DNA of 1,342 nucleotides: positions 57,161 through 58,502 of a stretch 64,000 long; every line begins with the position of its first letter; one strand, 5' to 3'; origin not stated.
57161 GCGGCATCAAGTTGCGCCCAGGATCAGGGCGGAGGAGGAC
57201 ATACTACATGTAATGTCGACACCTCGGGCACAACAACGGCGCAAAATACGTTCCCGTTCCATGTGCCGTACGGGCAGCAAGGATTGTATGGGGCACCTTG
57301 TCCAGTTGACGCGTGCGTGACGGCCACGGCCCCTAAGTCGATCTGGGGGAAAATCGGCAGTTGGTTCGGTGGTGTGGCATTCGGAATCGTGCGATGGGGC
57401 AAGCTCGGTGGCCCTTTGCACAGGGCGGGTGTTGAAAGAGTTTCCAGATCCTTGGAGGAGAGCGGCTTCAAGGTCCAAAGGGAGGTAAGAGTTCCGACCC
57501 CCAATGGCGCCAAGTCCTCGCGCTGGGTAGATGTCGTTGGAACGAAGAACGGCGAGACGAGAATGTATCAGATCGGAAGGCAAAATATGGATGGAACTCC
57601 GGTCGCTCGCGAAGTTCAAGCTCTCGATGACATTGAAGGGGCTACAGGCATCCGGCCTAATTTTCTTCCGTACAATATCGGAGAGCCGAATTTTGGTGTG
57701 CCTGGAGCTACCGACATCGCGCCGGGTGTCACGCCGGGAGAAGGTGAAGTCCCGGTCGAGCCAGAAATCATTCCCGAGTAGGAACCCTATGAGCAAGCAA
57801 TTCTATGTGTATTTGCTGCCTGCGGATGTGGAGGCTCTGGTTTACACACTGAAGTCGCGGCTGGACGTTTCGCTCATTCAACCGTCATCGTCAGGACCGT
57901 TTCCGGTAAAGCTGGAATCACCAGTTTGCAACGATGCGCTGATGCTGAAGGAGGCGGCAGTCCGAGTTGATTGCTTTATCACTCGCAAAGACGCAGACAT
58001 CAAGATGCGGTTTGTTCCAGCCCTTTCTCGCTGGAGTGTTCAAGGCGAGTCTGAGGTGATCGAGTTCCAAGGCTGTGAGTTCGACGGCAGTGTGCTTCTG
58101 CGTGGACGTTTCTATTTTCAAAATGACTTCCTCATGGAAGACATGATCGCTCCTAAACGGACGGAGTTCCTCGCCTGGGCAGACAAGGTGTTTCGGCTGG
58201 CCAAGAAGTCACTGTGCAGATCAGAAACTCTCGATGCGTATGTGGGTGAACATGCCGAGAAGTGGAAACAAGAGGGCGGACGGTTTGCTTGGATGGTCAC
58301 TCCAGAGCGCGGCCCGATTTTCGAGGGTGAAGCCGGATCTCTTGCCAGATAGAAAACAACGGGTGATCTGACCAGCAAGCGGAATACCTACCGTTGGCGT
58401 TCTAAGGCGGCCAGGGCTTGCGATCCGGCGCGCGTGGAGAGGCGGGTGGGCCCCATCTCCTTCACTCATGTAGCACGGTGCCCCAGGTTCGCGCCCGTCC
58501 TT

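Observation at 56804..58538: Orphan Rhs toxin tip plus immunity gene bracketed by identical 66-bp REP-containing direct repeats next to the RAYT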

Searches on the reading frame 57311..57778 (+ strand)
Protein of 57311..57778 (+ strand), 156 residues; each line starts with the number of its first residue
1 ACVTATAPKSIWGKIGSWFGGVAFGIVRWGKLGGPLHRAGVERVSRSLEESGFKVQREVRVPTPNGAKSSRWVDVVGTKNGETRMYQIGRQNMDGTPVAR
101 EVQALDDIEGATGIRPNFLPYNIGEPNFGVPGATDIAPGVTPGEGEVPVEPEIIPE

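Call 50: search_protein_families(library=pfam, proteins=[window:57311-57778:+], max_evalue=1)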
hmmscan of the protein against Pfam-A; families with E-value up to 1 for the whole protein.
window:57311-57778:+ (156 aa): 0 families

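Call 60: predict_structure(alignment_id=A2)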
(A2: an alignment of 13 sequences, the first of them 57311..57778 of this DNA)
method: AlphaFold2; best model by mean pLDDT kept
length: 156 residues; sequences in the alignment: 13
mean_pLDDT: 70.5   pTM: 0.57
mean pLDDT of the five models: 70.5, 69.7, 68.9, 68.2, 67.9
residues with pLDDT >= 90: 67; 70-90: 22; 50-70: 10; < 50: 57
segments of 3 or more residues with pLDDT < 50: 1-30, 129-151, 153-156
pLDDT, mean of each block of 10 residues (from residue 1): 39 39 42 78 93 95 86 95 94 89 94 93 58 38 40 47
secondary structure, 60 per line:
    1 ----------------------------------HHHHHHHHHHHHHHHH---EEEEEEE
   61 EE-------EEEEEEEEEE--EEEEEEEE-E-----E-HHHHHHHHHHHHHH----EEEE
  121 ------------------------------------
elements in order: H35-50 E54-62 E70-79 E82-89 H99-112 E117-120

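Call 63: fold_search(model_id=the predicted structure, library=pdb)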
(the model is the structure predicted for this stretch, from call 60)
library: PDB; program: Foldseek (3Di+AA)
matches with E <= 10: 520; with E <= 0.001: 2
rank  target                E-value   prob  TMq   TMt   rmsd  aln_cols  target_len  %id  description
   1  1y88                  1.1e-04  1.00  0.39  0.34   3.9        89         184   26  Crystal Structure of Protein of Unknown Function AF1548 (released 2004-12-21)
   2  8gh6_A                8.7e-04  1.00  0.37  0.08   5.6       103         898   16  Bombyx mori R2 retrotransposon initiating target-primed reverse transcription (released 2023-04-05)
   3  8ibw_C                1.9e-03  1.00  0.37  0.07   5.4       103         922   16  Structure of R2 with 3'UTR and DNA in binding state (released 2023-09-20)
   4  8ibz_C                2.7e-03  1.00  0.36  0.08   5.3       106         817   15  Structure of R2 with 5'ORF and 3'UTR (released 2023-09-20)
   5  9nl2_A                6.0e-03  1.00  0.39  0.07   5.1        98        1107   17  Structure of R2 retrotransposon protein from Platysternon megacephalum initiating target-primed reverse transcription (released 2025-06-18)
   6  9nl3_A                1.0e-02  0.99  0.36  0.07   5.5        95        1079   12  Structure of R2 retrotransposon protein from Taeniopygia guttata initiating target-primed reverse transcription (released 2025-06-18)
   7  8iby_C                1.0e-02  0.99  0.36  0.08   5.7       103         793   16  Structure of R2 with 5'ORF (released 2023-09-20)
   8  9dou_A                2.3e-02  0.98  0.37  0.08   5.5        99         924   12  Taeniopygia guttata R2 retrotransposon (R2Tg) initiating target-primed reverse transcription (released 2025-05-21)
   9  4tkd_B                3.2e-02  0.97  0.31  0.39   5.4        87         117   14  Sulfolobus solfataricus HJC mutants (released 2015-08-12)
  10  3syy                  3.7e-02  0.94  0.33  0.28   4.7        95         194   17  Crystal Structure of an alkaline exonuclease (LHK-Exo) from Laribacter hongkongensis (released 2012-02-15)
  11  4tkd_A                5.8e-02  0.95  0.34  0.42   4.3        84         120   21  Sulfolobus solfataricus HJC mutants (released 2015-08-12)
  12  4tkk_A                5.8e-02  0.94  0.35  0.41   4.4        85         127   20  Sulfolobus solfataricus HJC mutants (released 2015-08-12)
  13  2vld_B                5.8e-02  0.69  0.28  0.21   4.6        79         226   23  crystal structure of a repair endonuclease from Pyrococcus abyssi (released 2009-05-19)
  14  2okf_A                7.6e-02  0.84  0.35  0.41   4.9        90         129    7  CRYSTAL STRUCTURE OF A FDXN ELEMENT EXCISION CONTROLLING FACTOR PROTEIN (AVA_3312) FROM ANABAENA VARIABILIS AT 1.60 A  (released 2007-01-30)
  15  3fov                  8.1e-02  0.77  0.31  0.44   4.9        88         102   11  Crystal structure of protein RPA0323 of unknown function from Rhodopseudomonas palustris (released 2009-01-13)
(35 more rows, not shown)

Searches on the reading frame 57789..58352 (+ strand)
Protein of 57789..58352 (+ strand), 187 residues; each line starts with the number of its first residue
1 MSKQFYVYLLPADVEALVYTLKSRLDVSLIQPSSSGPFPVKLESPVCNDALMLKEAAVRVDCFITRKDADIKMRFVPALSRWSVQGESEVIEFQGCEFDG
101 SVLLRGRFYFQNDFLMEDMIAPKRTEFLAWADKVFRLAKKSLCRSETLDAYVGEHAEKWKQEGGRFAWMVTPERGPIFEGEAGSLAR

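Call 6: search_protein_families(library=pfam, proteins=[window:57789-58352:+], max_evalue=0.01)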
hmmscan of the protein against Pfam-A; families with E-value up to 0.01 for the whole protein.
window:57789-58352:+ (187 aa): 0 families

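Call 9: search_protein_families(library=ncbifam, proteins=[window:57789-58352:+], max_evalue=0.1)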
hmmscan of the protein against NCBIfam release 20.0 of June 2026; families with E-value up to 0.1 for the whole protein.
window:57789-58352:+ (187 aa): 0 families

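Call 12: find_encoding_contigs(protein=window:57789-58352:+, flank=10000, max_places=10)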
Protein window:57789-58352:+ (187 aa): 21 contigs read that carry it; 10 places shown.
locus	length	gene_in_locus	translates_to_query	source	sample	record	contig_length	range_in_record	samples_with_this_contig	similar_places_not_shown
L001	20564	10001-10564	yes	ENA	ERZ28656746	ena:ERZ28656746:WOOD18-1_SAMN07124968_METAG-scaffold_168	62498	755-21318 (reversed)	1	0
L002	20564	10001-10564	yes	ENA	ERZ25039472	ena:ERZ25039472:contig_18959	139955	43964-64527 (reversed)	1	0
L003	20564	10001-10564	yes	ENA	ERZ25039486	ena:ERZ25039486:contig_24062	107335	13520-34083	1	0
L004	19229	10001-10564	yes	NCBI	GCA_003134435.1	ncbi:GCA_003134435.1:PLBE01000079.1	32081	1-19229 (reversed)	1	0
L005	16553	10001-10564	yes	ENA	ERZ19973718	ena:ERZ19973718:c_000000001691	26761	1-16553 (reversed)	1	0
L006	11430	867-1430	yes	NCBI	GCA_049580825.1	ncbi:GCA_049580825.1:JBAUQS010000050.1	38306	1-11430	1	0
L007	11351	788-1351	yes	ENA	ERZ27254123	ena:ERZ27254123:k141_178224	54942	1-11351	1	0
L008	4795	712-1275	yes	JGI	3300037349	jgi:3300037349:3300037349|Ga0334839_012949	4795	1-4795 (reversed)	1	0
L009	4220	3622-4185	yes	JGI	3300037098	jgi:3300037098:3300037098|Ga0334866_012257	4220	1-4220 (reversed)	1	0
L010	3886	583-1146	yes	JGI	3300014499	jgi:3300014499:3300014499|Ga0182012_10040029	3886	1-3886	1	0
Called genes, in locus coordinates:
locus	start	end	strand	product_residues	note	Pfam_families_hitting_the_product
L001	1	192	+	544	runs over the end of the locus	-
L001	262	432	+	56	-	-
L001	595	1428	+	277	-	PF08666:SAF, PF13144:ChapFlgA (faint), PF16976:RcpC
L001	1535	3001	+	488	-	PF13629:T2SS-T3SS_pil_N, PF00263:Secretin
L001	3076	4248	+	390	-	PF01656:CbiA (weak), PF06564:CBP_BcsQ (faint), PF13614:AAA_31 (faint)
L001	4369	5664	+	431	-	PF00437:T2SSE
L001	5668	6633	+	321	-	PF00482:T2SSF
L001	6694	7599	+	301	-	PF00482:T2SSF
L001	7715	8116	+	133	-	PF02643:DUF192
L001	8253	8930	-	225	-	PF01797:Y1_Tnp (faint)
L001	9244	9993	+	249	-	-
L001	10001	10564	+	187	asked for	-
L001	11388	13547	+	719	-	-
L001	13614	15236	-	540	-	PF01676:Metalloenzyme, PF06415:iPGM_N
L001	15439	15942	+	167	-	PF05163:DinB (weak), PF12867:DinB_2 (weak)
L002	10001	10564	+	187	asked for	-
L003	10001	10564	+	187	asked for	-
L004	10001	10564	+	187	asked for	-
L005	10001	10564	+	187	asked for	-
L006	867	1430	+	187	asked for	-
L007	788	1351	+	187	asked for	-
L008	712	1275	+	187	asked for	-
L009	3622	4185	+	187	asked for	-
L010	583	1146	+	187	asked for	-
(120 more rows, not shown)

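Call 50: search_protein_families(library=pfam, proteins=[window:57789-58349:+], max_evalue=1)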
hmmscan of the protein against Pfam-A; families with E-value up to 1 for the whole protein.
window:57789-58349:+ (187 aa): 1 family
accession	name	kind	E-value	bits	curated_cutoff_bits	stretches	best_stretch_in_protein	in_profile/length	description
PF13967.11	RSN1_TM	-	0.17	12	27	1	107-152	29-77/156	Late exocytosis, associated with Golgi transport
